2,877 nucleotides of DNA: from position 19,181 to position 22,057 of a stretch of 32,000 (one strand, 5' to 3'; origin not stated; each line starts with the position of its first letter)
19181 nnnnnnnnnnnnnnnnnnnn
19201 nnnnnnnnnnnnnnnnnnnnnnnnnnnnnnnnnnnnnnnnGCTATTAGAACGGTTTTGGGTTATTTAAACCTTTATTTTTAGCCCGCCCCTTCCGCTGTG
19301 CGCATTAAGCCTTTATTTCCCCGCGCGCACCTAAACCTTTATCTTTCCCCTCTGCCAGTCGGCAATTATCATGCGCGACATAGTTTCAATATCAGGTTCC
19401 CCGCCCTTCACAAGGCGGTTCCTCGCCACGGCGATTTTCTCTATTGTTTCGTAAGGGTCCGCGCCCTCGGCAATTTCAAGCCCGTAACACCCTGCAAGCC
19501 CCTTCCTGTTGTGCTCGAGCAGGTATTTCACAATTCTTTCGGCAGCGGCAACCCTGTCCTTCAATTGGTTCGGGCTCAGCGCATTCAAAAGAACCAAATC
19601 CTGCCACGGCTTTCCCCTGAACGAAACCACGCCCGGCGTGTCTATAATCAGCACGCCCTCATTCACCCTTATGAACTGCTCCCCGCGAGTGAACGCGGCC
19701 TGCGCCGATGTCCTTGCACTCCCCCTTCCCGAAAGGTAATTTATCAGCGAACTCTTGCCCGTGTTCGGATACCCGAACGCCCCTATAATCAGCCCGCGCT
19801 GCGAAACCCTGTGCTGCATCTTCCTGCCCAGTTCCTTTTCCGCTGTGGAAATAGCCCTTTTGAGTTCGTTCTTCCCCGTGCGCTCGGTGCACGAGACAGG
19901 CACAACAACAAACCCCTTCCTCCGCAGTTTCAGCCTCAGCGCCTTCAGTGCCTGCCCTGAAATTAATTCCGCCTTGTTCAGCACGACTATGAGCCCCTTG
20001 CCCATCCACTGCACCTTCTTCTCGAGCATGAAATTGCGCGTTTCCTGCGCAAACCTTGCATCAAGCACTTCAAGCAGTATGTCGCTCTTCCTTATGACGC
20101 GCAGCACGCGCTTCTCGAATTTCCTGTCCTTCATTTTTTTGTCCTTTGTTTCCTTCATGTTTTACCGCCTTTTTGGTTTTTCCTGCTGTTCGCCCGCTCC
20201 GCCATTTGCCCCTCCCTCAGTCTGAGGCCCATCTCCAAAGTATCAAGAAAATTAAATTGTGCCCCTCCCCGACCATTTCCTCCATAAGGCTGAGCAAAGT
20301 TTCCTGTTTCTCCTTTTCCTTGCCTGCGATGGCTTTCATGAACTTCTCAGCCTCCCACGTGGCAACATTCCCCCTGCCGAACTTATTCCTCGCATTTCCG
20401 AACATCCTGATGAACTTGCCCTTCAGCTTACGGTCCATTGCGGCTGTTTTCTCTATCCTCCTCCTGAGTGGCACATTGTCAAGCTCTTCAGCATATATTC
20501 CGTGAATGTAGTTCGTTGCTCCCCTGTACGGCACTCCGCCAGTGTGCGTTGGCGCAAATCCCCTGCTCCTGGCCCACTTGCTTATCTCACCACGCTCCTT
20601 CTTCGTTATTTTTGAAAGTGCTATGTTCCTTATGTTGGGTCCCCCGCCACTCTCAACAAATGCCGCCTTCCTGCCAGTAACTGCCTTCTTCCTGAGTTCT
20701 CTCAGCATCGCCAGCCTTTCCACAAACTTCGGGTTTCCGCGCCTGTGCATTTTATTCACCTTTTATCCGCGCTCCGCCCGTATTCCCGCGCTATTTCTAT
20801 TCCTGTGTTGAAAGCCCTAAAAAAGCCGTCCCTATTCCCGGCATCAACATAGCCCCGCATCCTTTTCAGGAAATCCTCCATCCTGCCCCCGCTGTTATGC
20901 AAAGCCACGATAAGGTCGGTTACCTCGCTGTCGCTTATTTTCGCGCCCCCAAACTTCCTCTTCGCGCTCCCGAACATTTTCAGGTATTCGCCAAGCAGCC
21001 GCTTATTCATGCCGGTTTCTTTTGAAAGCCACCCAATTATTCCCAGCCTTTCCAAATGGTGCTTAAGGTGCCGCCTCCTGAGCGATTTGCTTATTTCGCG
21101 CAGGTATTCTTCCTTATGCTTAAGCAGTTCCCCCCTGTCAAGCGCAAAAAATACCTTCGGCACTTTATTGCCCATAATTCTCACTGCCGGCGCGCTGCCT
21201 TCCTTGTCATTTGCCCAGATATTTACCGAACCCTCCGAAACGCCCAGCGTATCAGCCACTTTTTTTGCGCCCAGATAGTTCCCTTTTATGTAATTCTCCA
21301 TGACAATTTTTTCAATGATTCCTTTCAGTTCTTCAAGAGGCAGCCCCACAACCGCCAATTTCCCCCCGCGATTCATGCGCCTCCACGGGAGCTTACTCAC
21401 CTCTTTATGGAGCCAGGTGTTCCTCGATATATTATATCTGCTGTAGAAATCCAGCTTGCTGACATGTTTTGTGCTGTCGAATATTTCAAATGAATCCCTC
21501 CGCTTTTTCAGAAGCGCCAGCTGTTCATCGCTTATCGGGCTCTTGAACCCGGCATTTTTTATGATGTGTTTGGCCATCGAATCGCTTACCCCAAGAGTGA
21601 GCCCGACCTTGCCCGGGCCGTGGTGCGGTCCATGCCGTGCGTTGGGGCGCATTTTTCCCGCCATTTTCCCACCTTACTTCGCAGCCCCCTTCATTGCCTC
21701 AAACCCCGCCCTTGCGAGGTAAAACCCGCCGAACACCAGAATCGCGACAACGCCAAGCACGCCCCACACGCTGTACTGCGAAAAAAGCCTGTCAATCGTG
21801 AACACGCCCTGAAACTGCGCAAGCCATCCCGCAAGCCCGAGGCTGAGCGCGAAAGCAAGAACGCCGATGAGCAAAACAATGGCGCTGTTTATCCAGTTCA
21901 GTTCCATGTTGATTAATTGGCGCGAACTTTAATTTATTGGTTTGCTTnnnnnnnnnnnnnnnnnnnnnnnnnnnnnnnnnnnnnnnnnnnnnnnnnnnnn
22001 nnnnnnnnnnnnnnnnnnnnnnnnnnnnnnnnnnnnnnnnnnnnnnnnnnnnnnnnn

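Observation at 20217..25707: Array of four paralogous, highly basic multi-HTH proteins of unknown function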

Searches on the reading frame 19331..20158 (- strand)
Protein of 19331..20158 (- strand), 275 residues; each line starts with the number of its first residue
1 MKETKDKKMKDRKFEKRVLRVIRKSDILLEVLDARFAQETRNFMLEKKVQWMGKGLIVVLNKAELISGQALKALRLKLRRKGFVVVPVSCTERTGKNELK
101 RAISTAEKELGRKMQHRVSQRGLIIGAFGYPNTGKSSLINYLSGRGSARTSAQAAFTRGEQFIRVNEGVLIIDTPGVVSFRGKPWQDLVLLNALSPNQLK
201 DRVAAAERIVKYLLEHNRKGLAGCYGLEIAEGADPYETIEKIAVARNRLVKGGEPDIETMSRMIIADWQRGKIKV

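Call 3: search_protein_families(library=pfam, proteins=[window:19331-20158:-], max_evalue=1)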
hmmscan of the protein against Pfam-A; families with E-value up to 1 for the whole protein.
window:19331-20158:- (275 aa): 9 families
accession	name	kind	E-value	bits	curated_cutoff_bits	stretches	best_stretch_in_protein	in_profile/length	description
PF01926.29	MMR_HSR1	-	1.5e-15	57.7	21.9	1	125-179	2-58/113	50S ribosome-binding GTPase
PF02421.24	FeoB_N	-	3.7e-10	40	27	2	22-103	76-156/156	Ferrous iron transport protein B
PF03193.22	RsgA_GTPase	-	1.6e-09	38.3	30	1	56-180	56-171/174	RsgA GTPase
PF00350.29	Dynamin_N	-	2.7e-06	27.9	27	1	125-146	1-22/168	Dynamin family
PF00009.33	GTP_EFTU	-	0.00076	19.6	26.5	1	12-99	80-178/188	Elongation factor Tu GTP binding domain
PF09439.16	SRPRB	-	0.11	12.3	25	1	128-186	9-65/178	Signal recognition particle receptor beta subunit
PF16897.10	MMR_HSR1_Xtn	-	0.14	12.6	35.2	1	56-103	58-100/106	C-terminal region of MMR_HSR1 domain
PF13238.12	AAA_18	-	0.15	13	29.4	0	128-216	4-83/128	AAA domain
PF17634.7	GP67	-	0.16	12.9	27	1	240-258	35-53/80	Gene product 67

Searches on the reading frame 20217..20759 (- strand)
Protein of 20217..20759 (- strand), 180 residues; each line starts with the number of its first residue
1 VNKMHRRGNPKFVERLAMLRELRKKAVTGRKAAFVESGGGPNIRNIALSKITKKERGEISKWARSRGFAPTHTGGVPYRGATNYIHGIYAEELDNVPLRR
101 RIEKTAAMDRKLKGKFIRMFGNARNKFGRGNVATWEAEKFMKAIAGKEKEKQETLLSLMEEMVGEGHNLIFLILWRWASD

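Call 3: search_protein_families(library=pfam, proteins=[window:20217-20759:-], max_evalue=1)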
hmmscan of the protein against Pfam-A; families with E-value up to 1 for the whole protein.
window:20217-20759:- (180 aa): 0 families

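Call 12: search_protein_families(library=ncbifam, proteins=[window:20217-20759:-], max_evalue=1)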
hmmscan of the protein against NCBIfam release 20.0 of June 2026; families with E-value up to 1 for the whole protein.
window:20217-20759:- (180 aa): 0 families

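Call 13: search_protein_families(library=phrogs, proteins=[window:20217-20759:-], max_evalue=1)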
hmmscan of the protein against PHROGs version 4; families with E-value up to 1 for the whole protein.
window:20217-20759:- (180 aa): 1 family
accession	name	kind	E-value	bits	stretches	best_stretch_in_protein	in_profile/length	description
phrog_2136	-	unknown function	0.14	12.9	0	97-160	15-81/89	-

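Call 62: search_protein_families(library=padloc, proteins=[window:20217-20759:-], max_evalue=1)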
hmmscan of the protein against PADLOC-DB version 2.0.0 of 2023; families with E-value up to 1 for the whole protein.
window:20217-20759:- (180 aa): 0 families

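Call 87: list_cluster_members(proteins=[P0001, P0002, P0005, window:20217-20759:-, window:20217-20750:-, window:23563-24003:-])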
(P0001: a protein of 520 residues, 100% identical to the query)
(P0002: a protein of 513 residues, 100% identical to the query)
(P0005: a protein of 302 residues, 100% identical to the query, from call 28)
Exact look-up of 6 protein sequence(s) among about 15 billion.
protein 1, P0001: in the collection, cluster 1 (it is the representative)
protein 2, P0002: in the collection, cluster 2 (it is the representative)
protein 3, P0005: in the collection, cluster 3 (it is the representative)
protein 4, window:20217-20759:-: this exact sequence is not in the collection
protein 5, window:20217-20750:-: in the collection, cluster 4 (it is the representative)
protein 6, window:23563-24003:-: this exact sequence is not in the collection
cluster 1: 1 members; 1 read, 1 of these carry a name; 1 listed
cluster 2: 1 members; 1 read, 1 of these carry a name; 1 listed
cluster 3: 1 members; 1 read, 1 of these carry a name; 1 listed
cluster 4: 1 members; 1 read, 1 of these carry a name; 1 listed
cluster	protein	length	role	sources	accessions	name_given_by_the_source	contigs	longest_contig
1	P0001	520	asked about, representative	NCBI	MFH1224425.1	MAG: hypothetical protein V1676_01345 [Candidatus Diapherotrites archaeon]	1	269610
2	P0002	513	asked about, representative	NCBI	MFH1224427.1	MAG: hypothetical protein V1676_01355 [Candidatus Diapherotrites archaeon]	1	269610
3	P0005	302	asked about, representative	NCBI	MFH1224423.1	MAG: hypothetical protein V1676_01335 [Candidatus Diapherotrites archaeon]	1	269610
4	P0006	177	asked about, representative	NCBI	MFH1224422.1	MAG: hypothetical protein V1676_01330 [Candidatus Diapherotrites archaeon]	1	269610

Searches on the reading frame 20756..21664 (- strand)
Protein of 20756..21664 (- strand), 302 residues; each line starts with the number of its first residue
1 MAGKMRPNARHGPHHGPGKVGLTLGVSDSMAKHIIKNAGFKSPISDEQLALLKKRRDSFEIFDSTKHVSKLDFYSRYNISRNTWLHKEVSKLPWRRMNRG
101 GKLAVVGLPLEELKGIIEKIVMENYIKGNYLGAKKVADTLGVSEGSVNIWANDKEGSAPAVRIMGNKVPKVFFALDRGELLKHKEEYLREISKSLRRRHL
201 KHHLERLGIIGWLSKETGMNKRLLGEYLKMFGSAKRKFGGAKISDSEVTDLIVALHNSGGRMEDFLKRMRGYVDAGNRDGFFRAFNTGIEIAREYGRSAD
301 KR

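Call 3: search_protein_families(library=pfam, proteins=[window:20756-21664:-], max_evalue=1)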
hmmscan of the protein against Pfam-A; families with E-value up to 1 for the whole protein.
window:20756-21664:- (302 aa): 6 families
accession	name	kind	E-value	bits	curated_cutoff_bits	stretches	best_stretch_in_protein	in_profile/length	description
PF15943.11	YdaS_toxin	-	0.0036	17.5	30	1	132-163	10-40/65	Bacterial toxin YdaS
PF13384.12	HTH_23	-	0.1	12.9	24.6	1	133-156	20-45/50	Homeodomain-like domain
PF23206.1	PCDH15_12th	-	0.11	12.9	27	1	121-197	25-98/115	PCDH15-like domain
PF17012.10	DUF5091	-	0.12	13.1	27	1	198-274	40-113/147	Domain of unknown function (DUF5091)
PF14549.12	P22_Cro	-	0.12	12.6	30.2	1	132-152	10-31/60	DNA-binding transcriptional regulator Cro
PF09153.16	MGMT_N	-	0.15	12.6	22.1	1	163-205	19-58/90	Methylated DNA-protein cysteine methyltransferase, N-terminal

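Call 12: search_protein_families(library=ncbifam, proteins=[window:20756-21664:-], max_evalue=1)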
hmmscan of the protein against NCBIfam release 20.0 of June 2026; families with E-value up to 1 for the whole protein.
window:20756-21664:- (302 aa): 0 families

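Call 13: search_protein_families(library=phrogs, proteins=[window:20756-21664:-], max_evalue=1)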
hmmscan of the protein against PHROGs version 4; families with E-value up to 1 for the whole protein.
window:20756-21664:- (302 aa): 6 families
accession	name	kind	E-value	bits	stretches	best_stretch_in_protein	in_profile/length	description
phrog_597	-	DNA, RNA and nucleotide metabolism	0.0047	17.9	1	129-165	111-147/200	DNA binding protein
phrog_2260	-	unknown function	0.14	13.2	1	172-221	7-56/192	-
phrog_8898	-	unknown function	0.18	12.6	0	121-154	5-38/70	-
phrog_35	-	transcription regulation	0.22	12.6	1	124-162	80-116/181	transcriptional repressor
phrog_4151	-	DNA, RNA and nucleotide metabolism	0.22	12.4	0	118-153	10-43/154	DNA binding protein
phrog_4779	-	transcription regulation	0.31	12.6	0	130-160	15-45/98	transcriptional regulator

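Call 22: search_solved_structures(query=window:20756-21664:-, max_evalue=10)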
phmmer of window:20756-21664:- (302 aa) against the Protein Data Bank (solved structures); distinct sequences matched with E-value up to 10: 8.
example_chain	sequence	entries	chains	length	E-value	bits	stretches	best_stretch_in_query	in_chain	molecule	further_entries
7aoi_AY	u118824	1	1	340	0.12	15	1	17-92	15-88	uL24m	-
6hiv_AY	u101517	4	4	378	0.13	14.8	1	16-92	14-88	uL24m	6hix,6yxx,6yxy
9d2f_F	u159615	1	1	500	0.2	14.3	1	51-107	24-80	Putative malate dehydrogenase 1B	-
7ux2_P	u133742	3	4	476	0.25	13.9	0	173-210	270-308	Transcription factor EB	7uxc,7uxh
9u4x_A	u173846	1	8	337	0.74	12.4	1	89-136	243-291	Alcohol dehydrogenase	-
3js9_A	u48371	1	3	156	0.8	12.3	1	198-276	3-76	Nucleoside diphosphate kinase family protein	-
2ixd_A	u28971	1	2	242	0.98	12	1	145-197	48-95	LMBE-RELATED PROTEIN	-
8rdd_B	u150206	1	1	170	1.6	11.2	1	47-129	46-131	Nonsense-mediated decay protein 4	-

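Call 28: find_homologous_proteins(query=window:20756-21664:-, max_evalue=10)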
Query window:20756-21664:- (302 aa): 1 proteins with E <= 10 among 1687 candidates.
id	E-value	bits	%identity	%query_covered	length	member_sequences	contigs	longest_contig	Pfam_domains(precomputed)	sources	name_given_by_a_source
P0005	1.4e-197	673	100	100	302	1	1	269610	-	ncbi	ncbi:MAG: hypothetical protein V1676_01335 [Candidatus Diapherotrites archaeon]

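Call 52: find_related_loci(query=A5, collection=metagenome_contigs, flank=8000)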
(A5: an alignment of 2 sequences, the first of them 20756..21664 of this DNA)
Query A5 (302 aa) in metagenome_contigs; peptide patterns used: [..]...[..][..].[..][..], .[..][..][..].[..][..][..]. (x = any residue, [..] = any of these).
352 stretches matched a pattern, but none encodes a relative of the query by tblastn (E <= 1e-3).

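Call 62: search_protein_families(library=padloc, proteins=[window:20756-21664:-], max_evalue=1)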
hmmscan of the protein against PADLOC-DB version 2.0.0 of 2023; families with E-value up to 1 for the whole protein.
window:20756-21664:- (302 aa): 0 families

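Call 74: search_dna_similar(query=window:20756-21664:-, collection=phages, mode=protein, max_evalue=1)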
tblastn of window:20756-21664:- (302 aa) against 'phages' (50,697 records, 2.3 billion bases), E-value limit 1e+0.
Records with a match: 4; places in all: 4; records where one place covers at least 80% of the query: 0.
Best place of each record, by identity: <60% 4.
By first word of the organism name: Vibrio 4.
By host as written in the record: Vibrio harveyi 2; Vibrio Parahaemolyticus 2.
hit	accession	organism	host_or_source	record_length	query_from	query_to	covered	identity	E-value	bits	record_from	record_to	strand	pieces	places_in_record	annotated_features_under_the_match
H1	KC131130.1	Vibrio phage VP4B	Vibrio harveyi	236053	32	93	21%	32.3%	4e-1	39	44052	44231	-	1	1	hypothetical protein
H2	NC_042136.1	Vibrio phage VP4B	Vibrio harveyi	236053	32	93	21%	32.3%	4e-1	39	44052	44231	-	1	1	tail sheath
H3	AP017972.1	Vibrio phage pTD1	Vibrio Parahaemolyticus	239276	32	93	21%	32.3%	8e-1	37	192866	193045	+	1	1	phage protein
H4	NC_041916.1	Vibrio phage pTD1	Vibrio Parahaemolyticus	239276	32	93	21%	32.3%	8e-1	37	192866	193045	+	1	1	tail sheath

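Call 75: find_related_loci(query=A5, collection=viral_contigs)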
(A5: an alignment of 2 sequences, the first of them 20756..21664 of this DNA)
Query A5 (302 aa) in viral_contigs; peptide patterns used: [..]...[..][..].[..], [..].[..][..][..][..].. (x = any residue, [..] = any of these).
136 stretches matched a pattern, but none encodes a relative of the query by tblastn (E <= 1e-3).

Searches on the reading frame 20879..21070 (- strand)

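Call 81: search_protein_families(library=pfam, proteins=[window:20879-21070:-], max_evalue=10)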
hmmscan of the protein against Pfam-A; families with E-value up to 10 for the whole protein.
window:20879-21070:- (64 aa): 1 family
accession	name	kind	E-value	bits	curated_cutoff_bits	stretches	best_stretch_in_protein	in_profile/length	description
PF17012.10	DUF5091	-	0.18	12.5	27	1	1-50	41-90/147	Domain of unknown function (DUF5091)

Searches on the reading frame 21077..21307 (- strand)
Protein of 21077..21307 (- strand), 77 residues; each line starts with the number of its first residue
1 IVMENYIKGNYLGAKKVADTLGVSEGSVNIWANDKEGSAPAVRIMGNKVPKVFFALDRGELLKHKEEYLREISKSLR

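Call 56: predict_structure(alignment_id=A4)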
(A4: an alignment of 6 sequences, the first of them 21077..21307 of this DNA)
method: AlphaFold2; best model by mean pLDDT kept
length: 77 residues; sequences in the alignment: 6
mean_pLDDT: 52.4   pTM: 0.44
mean pLDDT of the five models: 52.4, 51.9, 51.8, 49.4, 46.2
residues with pLDDT >= 90: 0; 70-90: 5; 50-70: 37; < 50: 35
segments of 3 or more residues with pLDDT < 50: 1-10, 35-58
pLDDT, mean of each block of 10 residues (from residue 1): 38 67 70 52 35 44 58 57
secondary structure, 60 per line:
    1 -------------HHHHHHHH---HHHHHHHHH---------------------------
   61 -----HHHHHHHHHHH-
elements in order: H14-21 H25-33 H66-76
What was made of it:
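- On Excisionase/MerR-type winged HTH (Pfam HTH_17 PF12728, MerR clan): The p302 module model shows only the HTH and a C-terminal helix (call 56).
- Tried and rejected: A module-level AlphaFold run intended to give a confident wHTH failed, with pLDDT 52 (call 56).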

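Call 60: fold_search(model_id=the predicted structure, library=pdb)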
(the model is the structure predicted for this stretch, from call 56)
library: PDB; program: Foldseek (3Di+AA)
matches with E <= 10: 162; with E <= 0.001: 0
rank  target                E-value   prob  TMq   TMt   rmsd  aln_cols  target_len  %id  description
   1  5i44_K                8.1e-01  0.14  0.32  0.36   9.9        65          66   28  Structure of RacA-DNA complex; P21 form (released 2016-05-04)
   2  6pss_K                1.2e+00  0.06  0.25  0.26   7.5        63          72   17  Escherichia coli RNA polymerase promoter unwinding intermediate (TRPi1.5a) with TraR and mutant rpsT P2 promoter (released 2020-03-25)
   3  2a63_MODEL_1_A        1.7e+00  0.18  0.24  0.28   0.7        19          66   42  Solution structure of a stably monomeric mutant of lambda Cro produced by substitutions in the ball-and-socket (released 2006-06-06)
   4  7l34_A                1.7e+00  0.07  0.32  0.06  10.7        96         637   19  Human DNA Ligase 1 - R641L nicked DNA complex (released 2021-01-13)
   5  7sum_A                1.7e+00  0.07  0.33  0.07   7.5        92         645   14  Crystal structure of human ligase I with nick duplexes containing cognate A:T (released 2022-07-13)
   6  4ok7_A                1.8e+00  0.13  0.28  0.11   6.8        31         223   16  Structure of bacteriophage SPN1S endolysin from Salmonella typhimurium (released 2014-03-19)
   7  4j2n_A                1.8e+00  0.10  0.28  0.38  11.0        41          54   32  Crystal Structure of mycobacteriophage Pukovnik Xis (released 2013-10-23)
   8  9nys_A                2.1e+00  0.04  0.27  0.05   8.4        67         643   22  Human DNA Ligase 1 E346A/E592A/K845N triple mutant with 3'-A:T nick (released 2025-12-31)
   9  9lx2_B                2.2e+00  0.12  0.37  0.42   6.4        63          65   16  anti-CRISPR-associated protein, Aca11 (released 2025-11-12)
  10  4j2n_C                2.2e+00  0.09  0.28  0.37  10.9        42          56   31  Crystal Structure of mycobacteriophage Pukovnik Xis (released 2013-10-23)
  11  7sxe_A                2.2e+00  0.04  0.30  0.05  13.8        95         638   16  Crystal structure of ligase I with nick duplexes containing cognate G:T (released 2022-07-13)
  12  8jfr_A                2.4e+00  0.08  0.32  0.39   8.6        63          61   21  N-terminal domain of AcrIIA15 in complex with palindromic DNA substrate (released 2024-02-28)
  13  8jfr_C                2.4e+00  0.08  0.32  0.38   8.5        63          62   24  N-terminal domain of AcrIIA15 in complex with palindromic DNA substrate (released 2024-02-28)
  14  5c8e_G                2.4e+00  0.07  0.34  0.12  11.4        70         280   14  Crystal structure of Thermus thermophilus CarH bound to adenosylcobalamin and a 26-bp DNA segment (released 2015-09-30)
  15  4wls_A                2.4e+00  0.06  0.29  0.22  10.7        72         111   12  Crystal structure of the metal-free (repressor) form of E. Coli CUER, a copper efflux regulator, bound to COPA promote (released 2015-09-02)
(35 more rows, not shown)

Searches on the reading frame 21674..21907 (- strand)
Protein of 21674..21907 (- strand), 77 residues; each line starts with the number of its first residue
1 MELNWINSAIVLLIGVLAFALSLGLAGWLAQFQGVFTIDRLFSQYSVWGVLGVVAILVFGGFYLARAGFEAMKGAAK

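Call 3: search_protein_families(library=pfam, proteins=[window:21674-21907:-], max_evalue=1)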
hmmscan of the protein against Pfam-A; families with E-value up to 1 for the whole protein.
window:21674-21907:- (77 aa): 3 families
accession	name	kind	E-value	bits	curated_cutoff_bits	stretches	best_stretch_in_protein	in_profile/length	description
PF02416.21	TatA_B_E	-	0.17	11.6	21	1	48-64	6-22/53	mttA/Hcf106 family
PF07857.17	TMEM144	-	0.3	10.5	26.2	1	7-64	78-135/332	Transmembrane family, TMEM144 of transporters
PF23494.1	bPH_10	-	0.35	10.7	27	1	8-69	14-78/151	YqeB-like bacterial PH domain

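Call 12: search_protein_families(library=ncbifam, proteins=[window:21674-21907:-], max_evalue=1)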
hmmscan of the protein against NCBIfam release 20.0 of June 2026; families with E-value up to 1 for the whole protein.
window:21674-21907:- (77 aa): 2 families
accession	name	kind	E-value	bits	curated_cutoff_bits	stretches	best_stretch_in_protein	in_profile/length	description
NF006951.0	PRK09433.1-2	equivalog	0.014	14.1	788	1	10-52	105-144/535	thiamine/thiamine pyrophosphate ABC transporter permease ThiP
NF033800.1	quorum_NprX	equivalog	0.66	9.7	75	1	14-32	6-24/43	quorum-signaling peptide NprX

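Call 13: search_protein_families(library=phrogs, proteins=[window:21674-21907:-], max_evalue=1)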
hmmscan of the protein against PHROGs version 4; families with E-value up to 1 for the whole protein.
window:21674-21907:- (77 aa): 1 family
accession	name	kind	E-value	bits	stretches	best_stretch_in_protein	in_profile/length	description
phrog_32267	-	unknown function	0.0068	17.3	1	6-30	40-64/67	-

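Call 62: search_protein_families(library=padloc, proteins=[window:21674-21907:-], max_evalue=1)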
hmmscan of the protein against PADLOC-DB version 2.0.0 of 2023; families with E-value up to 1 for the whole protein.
window:21674-21907:- (77 aa): 0 families
